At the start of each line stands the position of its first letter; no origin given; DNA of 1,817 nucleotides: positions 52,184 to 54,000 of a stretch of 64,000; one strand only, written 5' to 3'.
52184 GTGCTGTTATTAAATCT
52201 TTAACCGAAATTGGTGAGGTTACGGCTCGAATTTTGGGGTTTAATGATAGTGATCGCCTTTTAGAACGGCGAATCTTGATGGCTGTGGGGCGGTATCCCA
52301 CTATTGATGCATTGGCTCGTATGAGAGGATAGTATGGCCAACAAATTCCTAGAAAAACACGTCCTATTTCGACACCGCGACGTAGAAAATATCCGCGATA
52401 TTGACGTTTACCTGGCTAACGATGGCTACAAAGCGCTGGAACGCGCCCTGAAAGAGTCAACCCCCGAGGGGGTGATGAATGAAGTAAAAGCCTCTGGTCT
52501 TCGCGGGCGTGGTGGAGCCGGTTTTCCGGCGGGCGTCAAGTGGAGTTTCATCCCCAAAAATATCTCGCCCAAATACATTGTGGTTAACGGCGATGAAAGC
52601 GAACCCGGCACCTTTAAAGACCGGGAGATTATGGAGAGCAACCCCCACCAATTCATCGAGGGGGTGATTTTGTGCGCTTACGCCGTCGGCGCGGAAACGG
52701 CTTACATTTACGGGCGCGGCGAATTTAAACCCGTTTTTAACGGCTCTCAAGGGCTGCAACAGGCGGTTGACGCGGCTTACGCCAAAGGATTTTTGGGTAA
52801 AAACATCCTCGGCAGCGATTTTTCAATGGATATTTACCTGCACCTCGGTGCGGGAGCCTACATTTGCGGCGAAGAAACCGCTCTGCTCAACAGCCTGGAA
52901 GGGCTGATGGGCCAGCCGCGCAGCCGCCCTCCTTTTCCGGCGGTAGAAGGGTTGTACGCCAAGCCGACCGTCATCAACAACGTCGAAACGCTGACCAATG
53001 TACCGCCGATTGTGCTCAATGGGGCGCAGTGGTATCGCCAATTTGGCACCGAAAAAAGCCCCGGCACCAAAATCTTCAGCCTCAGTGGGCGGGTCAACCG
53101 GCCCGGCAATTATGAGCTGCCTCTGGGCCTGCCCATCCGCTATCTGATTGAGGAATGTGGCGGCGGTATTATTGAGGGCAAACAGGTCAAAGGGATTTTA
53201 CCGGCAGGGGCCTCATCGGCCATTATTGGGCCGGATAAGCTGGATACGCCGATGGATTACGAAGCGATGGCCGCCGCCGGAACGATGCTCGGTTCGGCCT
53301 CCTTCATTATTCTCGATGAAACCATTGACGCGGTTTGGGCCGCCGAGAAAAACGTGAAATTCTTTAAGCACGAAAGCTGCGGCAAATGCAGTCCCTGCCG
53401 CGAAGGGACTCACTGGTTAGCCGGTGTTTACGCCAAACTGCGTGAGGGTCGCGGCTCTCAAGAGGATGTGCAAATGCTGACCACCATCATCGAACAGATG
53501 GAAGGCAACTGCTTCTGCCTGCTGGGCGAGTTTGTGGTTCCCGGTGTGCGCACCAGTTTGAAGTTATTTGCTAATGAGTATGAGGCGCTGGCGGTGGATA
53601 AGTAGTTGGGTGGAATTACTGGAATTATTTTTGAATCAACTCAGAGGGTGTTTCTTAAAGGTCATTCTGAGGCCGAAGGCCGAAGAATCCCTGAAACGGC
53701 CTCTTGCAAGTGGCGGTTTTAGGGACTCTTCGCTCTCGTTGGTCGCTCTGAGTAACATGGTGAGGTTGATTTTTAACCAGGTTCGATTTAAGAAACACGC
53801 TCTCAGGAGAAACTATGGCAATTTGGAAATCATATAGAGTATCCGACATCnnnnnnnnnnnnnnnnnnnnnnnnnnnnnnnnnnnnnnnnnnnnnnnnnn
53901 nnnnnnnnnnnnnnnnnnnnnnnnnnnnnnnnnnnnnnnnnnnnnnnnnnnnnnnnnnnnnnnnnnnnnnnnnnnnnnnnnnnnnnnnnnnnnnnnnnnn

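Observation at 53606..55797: AT-rich GmrSD-like (DUF262-DUF1524) type IV restriction gene plus YefM-like pseudogene inserted between nuoF and nuoG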

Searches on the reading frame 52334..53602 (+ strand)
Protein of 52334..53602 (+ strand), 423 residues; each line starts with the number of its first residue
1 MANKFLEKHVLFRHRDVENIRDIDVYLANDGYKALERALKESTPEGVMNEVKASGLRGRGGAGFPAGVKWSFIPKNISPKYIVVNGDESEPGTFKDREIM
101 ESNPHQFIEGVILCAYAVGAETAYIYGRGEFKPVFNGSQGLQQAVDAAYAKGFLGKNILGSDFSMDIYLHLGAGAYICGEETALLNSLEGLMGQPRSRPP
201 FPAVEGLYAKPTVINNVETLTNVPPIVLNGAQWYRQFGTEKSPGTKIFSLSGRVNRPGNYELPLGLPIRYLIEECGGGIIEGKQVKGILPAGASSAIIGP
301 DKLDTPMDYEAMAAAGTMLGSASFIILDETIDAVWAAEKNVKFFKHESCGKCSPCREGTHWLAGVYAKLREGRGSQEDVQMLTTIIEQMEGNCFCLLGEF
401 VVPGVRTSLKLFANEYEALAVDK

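Call 5: search_protein_families(library=pfam, proteins=[window:52334-53602:+], max_evalue=0.01)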
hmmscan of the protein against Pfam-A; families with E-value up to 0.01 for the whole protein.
window:52334-53602:+ (423 aa): 4 families
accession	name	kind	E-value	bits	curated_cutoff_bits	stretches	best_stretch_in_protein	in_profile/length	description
PF01512.22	Complex1_51K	-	2.3e-44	151.4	31.2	1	51-224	1-149/150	Nuo51 FMN-binding domain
PF10589.14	NADH_4Fe-4S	-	2.8e-24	85.3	23.5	1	337-418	3-84/85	NADH-ubiquinone oxidoreductase-F iron-sulfur binding region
PF10531.15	SLBB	-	4.4e-11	42.9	27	1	248-283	2-37/55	SLBB domain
PF22461.2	SLBB_2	-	1.4e-05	25.6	27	1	247-301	2-58/79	SLBB domain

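Call 28: find_related_loci(query=window:52334-53602:+, collection=genome_contigs, flank=7000)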
Query window:52334-53602:+ (423 aa) in genome_contigs; peptide patterns used: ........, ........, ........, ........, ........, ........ (x = any residue, [..] = any of these).
599 stretches matched a pattern (row limit reached: there are more); 574 encode a relative of the query (tblastn E <= 1e-3); the best 80 are kept; 80 distinct loci.
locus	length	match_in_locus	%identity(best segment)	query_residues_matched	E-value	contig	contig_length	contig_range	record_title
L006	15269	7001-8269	90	1-423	0e+0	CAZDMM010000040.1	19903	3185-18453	MAG TPA_asm: uncultured Caldilineaceae bacterium isolate binchicken_co130_5 genome assembly, contig: NODE_2561_length_19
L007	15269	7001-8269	88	1-423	0e+0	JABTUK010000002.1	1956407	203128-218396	MAG: Anaerolineales bacterium isolate H5_CFX5 seq002, whole genome shotgun sequence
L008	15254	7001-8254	86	1-420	0e+0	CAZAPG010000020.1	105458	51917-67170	MAG TPA_asm: uncultured Caldilineaceae bacterium isolate binchicken_co350_69 genome assembly, contig: NODE_263_length_10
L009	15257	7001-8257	84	1-422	0e+0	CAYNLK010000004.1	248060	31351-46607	MAG TPA_asm: uncultured Caldilineaceae bacterium isolate binchicken_co44_236 genome assembly, contig: NODE_38_length_248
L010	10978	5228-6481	82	1-421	0e+0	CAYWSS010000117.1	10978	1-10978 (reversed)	MAG TPA_asm: uncultured Caldilineaceae bacterium isolate binchicken_co275_173 genome assembly, contig: NODE_9355_length_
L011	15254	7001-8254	81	1-420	0e+0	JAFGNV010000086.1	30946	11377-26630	MAG: Anaerolineae bacterium isolate Zod_Metabat.569 k87_5349582, whole genome shotgun sequence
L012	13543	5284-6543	81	1-423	0e+0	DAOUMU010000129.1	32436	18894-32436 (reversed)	MAG TPA_asm: Anaerolineae bacterium isolate W92_265 k127_699428, whole genome shotgun sequence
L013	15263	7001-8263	81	1-423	0e+0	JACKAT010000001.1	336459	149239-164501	MAG: Anaerolineales bacterium isolate HK-STAS-CHLO-2 HK-STAS-CHLO-2_1, whole genome shotgun sequence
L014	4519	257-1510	80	1-420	0e+0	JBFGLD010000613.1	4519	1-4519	MAG: Anaerolineae bacterium isolate Mix_sand03.2021.01.D.74 k141_2472587_length_4519_cov_9.0000, whole genome shotgun se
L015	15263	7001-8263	80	1-423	0e+0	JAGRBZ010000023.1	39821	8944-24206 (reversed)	MAG: Anaerolineae bacterium isolate HKST-UBA12 NODE_23_length_39821_cov_9.567870, whole genome shotgun sequence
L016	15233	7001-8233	81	10-422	0e+0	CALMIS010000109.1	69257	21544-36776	MAG TPA_asm: uncultured Chloroflexi bacterium isolate SRR2107183_bin.79_CONCOCT_v1.1_MAG genome assembly, contig: ERZ794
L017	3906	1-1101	88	51-420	0e+0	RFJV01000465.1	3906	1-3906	MAG: Chloroflexi bacterium isolate J111 k99_461605, whole genome shotgun sequence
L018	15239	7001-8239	73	1-416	0e+0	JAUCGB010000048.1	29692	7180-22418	Anaerolineales bacterium HSG24 NODE_85_length_29692, whole genome shotgun sequence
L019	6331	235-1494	73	1-423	0e+0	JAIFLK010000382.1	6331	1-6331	MAG: Chloroflexota bacterium isolate bin_187 scaffold_23357, whole genome shotgun sequence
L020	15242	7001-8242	67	3-419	0e+0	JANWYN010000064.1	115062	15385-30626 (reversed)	MAG: Candidatus Roseilinea sp. isolate SKYG71 k141_692236, whole genome shotgun sequence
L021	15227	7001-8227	67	8-418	0e+0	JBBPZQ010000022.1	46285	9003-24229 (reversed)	MAG: Anaerolineae bacterium isolate bin.56 bin.56_S5Ck141_902141_length_46285_cov_23.1154, whole genome shotgun sequence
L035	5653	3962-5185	60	6-416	2e-171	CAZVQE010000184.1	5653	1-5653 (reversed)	MAG TPA_asm: uncultured Anaerolineae bacterium isolate SRP189682_co1_280 genome assembly, contig: NODE_40511_length_5653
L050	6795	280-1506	59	10-418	3e-165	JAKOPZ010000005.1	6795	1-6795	MAG: Chloroflexota bacterium isolate all_maxbin.084 k201_9546, whole genome shotgun sequence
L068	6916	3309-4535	57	10-418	6e-161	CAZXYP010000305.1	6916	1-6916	MAG TPA_asm: uncultured Anaerolineales bacterium isolate binchicken_co107_231 genome assembly, contig: NODE_23059_length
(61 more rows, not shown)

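Call 35: search_protein_families(library=padloc, proteins=[L007:5240-6415:+, L007:6415-7005:+, L019:1564-2922:+, L019:2925-3788:+, L050:1555-2412:+, L021:6427-6987:+, L018:6143-6883:+, L021:8546-8956:+], max_evalue=0.001)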
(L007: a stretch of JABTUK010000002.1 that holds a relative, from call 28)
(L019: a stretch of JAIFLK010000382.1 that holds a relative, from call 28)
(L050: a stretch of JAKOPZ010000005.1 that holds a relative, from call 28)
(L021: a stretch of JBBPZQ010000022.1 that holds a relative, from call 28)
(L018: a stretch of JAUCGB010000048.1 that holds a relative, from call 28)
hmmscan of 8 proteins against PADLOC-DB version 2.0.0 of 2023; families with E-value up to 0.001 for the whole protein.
L007:5240-6415:+ (392 aa): 64 families (the best 25 are shown)
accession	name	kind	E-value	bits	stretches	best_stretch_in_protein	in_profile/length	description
PDLC04175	HEC-01A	-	1.7e-36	124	1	2-390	6-357/363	-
PDLC04182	HEC-01A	-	3.1e-32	110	1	2-389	4-398/406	-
PDLC04178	HEC-01A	-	1.1e-31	108.3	1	2-386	9-375/399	-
PDLC04177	HEC-01A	-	9.8e-29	98.5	1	19-386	24-383/393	-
PDLC04183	HEC-01A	-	1.2e-28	98.3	1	3-389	6-396/402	-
PDLC02980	AriA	-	1.4e-24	85.6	2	230-344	182-304/304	-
PDLC04392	PDC-M07A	-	4.1e-23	80.1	1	1-325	1-331/432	-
PDLC04144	HEC-01B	-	8.8e-23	79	1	5-379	6-376/395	-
PDLC04541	PDC-M25A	-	1.5e-22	78.2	1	1-348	1-315/380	-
PDLC04393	PDC-M07A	-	3.3e-22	77.1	1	1-352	1-363/435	-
PDLC04184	HEC-01A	-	3.8e-22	76.9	2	164-324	196-360/464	-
PDLC02335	AbiLi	-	1.5e-21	74.8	1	1-359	49-254/326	AbiLi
PDLC04176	HEC-01A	-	1e-20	72.5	1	3-328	4-305/371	-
PDLC04389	PDC-M07A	-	1.4e-19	68.5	1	2-352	6-380/443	-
PDLC04174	HEC-01A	-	3e-19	67.3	1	209-388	75-255/264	-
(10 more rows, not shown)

L007:6415-7005:+ (197 aa): 1 family
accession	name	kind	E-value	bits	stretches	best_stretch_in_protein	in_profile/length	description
PDLC04194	HEC-01B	-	2.7e-07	28.6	1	6-142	9-141/204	-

L019:1564-2922:+ (453 aa): 99 families (the best 25 are shown)
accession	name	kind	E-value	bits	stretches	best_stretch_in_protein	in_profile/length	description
PDLC04164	AriA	-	1.8e-29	101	2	323-439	125-241/253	-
PDLC00289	PtuA1|PtuA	-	1.8e-24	84.6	1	209-435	88-293/404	AAA ATPase domain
PDLC00265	PtuA1|PtuA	-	3.7e-23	80.4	1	254-436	200-374/479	AAA ATPase domain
PDLC00273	PtuA1|PtuA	-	9.9e-23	78.8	1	282-436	123-271/375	AAA ATPase domain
PDLC00283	PtuA1|PtuA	-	2.3e-22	77.7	1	255-436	164-346/448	AAA ATPase domain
PDLC00285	PtuA1|PtuA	-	5e-21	73.4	1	218-436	131-332/432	AAA ATPase domain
PDLC00266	PtuA1|PtuA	-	6.1e-21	73.2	1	321-437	261-383/483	AAA ATPase domain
PDLC00303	PtuA1|PtuA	-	4.6e-20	70.1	1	295-435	139-283/386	AAA ATPase domain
PDLC02980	AriA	-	5.1e-20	70.6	1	303-434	220-303/304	-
PDLC02979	AriA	-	2.9e-19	68.1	1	7-434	1-373/373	-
PDLC02914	ATPase-Toprim_I-B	-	9.1e-16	56.1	1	343-435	160-249/443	-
PDLC04244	PDC-M01A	-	3e-15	54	1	259-434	212-392/482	-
PDLC00293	PtuA1|PtuA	-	4.8e-15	53.5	1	7-435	1-387/527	AAA ATPase domain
PDLC04135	mad3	-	1.6e-14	52.2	1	227-436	120-329/374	mads_3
PDLC02981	AriAB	-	6.5e-14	49.5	1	315-436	263-379/694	-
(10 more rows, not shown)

L019:2925-3788:+ (288 aa): 1 family
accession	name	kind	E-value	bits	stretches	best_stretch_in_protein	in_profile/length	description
PDLC02983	AriB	-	2.5e-29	101.1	1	24-239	3-230/236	-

L050:1555-2412:+ (286 aa): 8 families
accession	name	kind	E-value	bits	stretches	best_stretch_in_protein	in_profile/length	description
PDLC04903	PDC-S09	-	1.7e-12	45.6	1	34-121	16-107/108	-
PDLC04907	PDC-S09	-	5.9e-08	30.8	1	23-76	8-59/114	-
PDLC04902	PDC-S09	-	7.4e-08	30.6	1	36-77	12-54/97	-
PDLC04904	PDC-S09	-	7.8e-07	27.3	1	42-76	23-57/104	-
PDLC04906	PDC-S09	-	1.1e-05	23.7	1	41-78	21-58/98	-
PDLC04368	PDC-M05A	-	7.9e-05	20.6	1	38-74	101-138/201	-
PDLC04905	PDC-S09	-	0.00052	18.3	1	41-76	18-54/101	-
PDLC04369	PDC-M05A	-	0.00071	17.2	0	30-78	89-138/201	-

L021:6427-6987:+ (187 aa): 5 families
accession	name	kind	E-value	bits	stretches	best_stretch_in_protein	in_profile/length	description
PDLC04832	PDC-S03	-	1.6e-40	136.9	1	11-186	7-186/188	-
PDLC04833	PDC-S03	-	7.1e-35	118.4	1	7-184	18-201/207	-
PDLC04834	PDC-S03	-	7.7e-25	85.7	1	13-186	9-182/184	-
PDLC04835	PDC-S03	-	1.1e-18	65.5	1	11-144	7-145/207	-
PDLC04943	PDC-S17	-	1.5e-08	32.3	1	15-165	28-163/199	-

L018:6143-6883:+ (247 aa): 0 families

L021:8546-8956:+ (137 aa): 0 families

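Call 52: search_protein_families(library=pfam, proteins=[L006:6688-6951:+, L021:8307-8543:+, L021:8546-8956:+, L068:4605-4811:+, L068:4892-5074:+, L068:5095-5952:+, L035:2794-3078:+, L035:3062-3469:+, L018:6143-6883:+, L020:8348-8863:+], max_evalue=0.01)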
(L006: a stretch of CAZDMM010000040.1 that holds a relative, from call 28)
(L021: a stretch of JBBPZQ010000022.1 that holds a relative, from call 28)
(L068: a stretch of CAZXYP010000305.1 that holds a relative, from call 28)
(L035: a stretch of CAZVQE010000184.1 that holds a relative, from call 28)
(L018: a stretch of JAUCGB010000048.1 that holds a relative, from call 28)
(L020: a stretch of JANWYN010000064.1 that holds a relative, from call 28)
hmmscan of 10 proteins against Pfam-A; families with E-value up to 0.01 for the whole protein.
L006:6688-6951:+ (88 aa): 0 families

L021:8307-8543:+ (79 aa): 1 family
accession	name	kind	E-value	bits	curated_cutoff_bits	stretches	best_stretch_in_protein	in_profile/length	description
PF01402.27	RHH_1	-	0.00014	22.1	20.5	1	3-39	2-38/39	Ribbon-helix-helix protein, copG family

L021:8546-8956:+ (137 aa): 1 family
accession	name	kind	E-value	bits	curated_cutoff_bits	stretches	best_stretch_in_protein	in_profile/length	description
PF01850.27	PIN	-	4.2e-13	50.4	23.6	1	3-133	1-119/120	PIN domain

L068:4605-4811:+ (69 aa): 1 family
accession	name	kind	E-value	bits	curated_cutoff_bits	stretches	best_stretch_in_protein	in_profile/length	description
PF25734.1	RelB_like_antitoxin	-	4.4e-11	42.9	27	1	5-43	3-41/43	Putative antitoxin family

L068:4892-5074:+ (61 aa): 1 family
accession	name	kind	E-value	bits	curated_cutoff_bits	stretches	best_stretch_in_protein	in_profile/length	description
PF05016.21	ParE_toxin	-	0.00061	20.7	23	1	21-57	53-89/89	ParE toxin of type II toxin-antitoxin system, parDE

L068:5095-5952:+ (286 aa): 3 families
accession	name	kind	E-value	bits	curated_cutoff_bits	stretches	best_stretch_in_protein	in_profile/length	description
PF05168.19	HEPN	-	3e-08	34.3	22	1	163-275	9-115/117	HEPN domain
PF01909.29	NTP_transf_2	-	2e-07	31.7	21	1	41-82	13-47/93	Nucleotidyltransferase domain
PF18765.7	Polbeta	-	5.4e-06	26.9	26.9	1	42-87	11-58/93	Polymerase beta, Nucleotidyltransferase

L035:2794-3078:+ (95 aa): 3 families
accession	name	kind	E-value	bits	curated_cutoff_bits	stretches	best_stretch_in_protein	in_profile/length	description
PF04014.23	MazE_antitoxin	-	6.2e-11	42.5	24.7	1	12-55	1-45/48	Antidote-toxin recognition MazE, bacterial antitoxin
PF15937.10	PrlF_antitoxin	-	0.00019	22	32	1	13-83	2-72/99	prlF antitoxin for toxin YhaV_toxin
PF08521.16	2CSK_N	-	0.0096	16.4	23.2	0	6-85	31-109/140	Two-component sensor kinase N-terminal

L035:3062-3469:+ (136 aa): 1 family
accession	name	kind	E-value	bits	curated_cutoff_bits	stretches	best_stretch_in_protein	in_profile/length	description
PF01850.27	PIN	-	2.6e-07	31.7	23.6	1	6-128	3-118/120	PIN domain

L018:6143-6883:+ (247 aa): 1 family
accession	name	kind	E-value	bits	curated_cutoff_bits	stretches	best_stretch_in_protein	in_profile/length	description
PF17078.10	SHE3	-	0.0038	17.4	30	1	35-115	120-200/228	SWI5-dependent HO expression protein 3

L020:8348-8863:+ (172 aa): 2 families
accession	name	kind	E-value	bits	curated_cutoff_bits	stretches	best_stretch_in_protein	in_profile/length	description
PF08843.17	AbiEii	-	0.00023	21.6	22.5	1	79-161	84-176/238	Nucleotidyl transferase AbiEii toxin, Type IV TA system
PF09970.15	DUF2204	-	0.0036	17.4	20.3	0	18-73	5-61/181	Nucleotidyl transferase of unknown function (DUF2204)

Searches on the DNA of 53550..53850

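Call 56: search_rna_families(source=window, start=53550, end=53850, threshold=evalue, max_evalue=5)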
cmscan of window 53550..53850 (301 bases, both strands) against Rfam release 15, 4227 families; matches with E-value up to 5: 3.
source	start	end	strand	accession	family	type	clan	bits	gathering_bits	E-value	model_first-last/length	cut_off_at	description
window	53672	53743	-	RF03420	mir-1200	Gene; miRNA;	-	19.4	71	0.13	1-76/76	no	mir-1200 microRNA precursor family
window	53676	53735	-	RF03201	mir-617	Gene; miRNA;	-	15.2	80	2.7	1-82/82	no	mir-617 microRNA precursor family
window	53778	53803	-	RF01072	TMV_UPD-PK3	Cis-reg;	-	14.6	34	0.33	1-31/31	no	Pseudoknot of upstream pseudoknot domain (UPD) of the 3'UTR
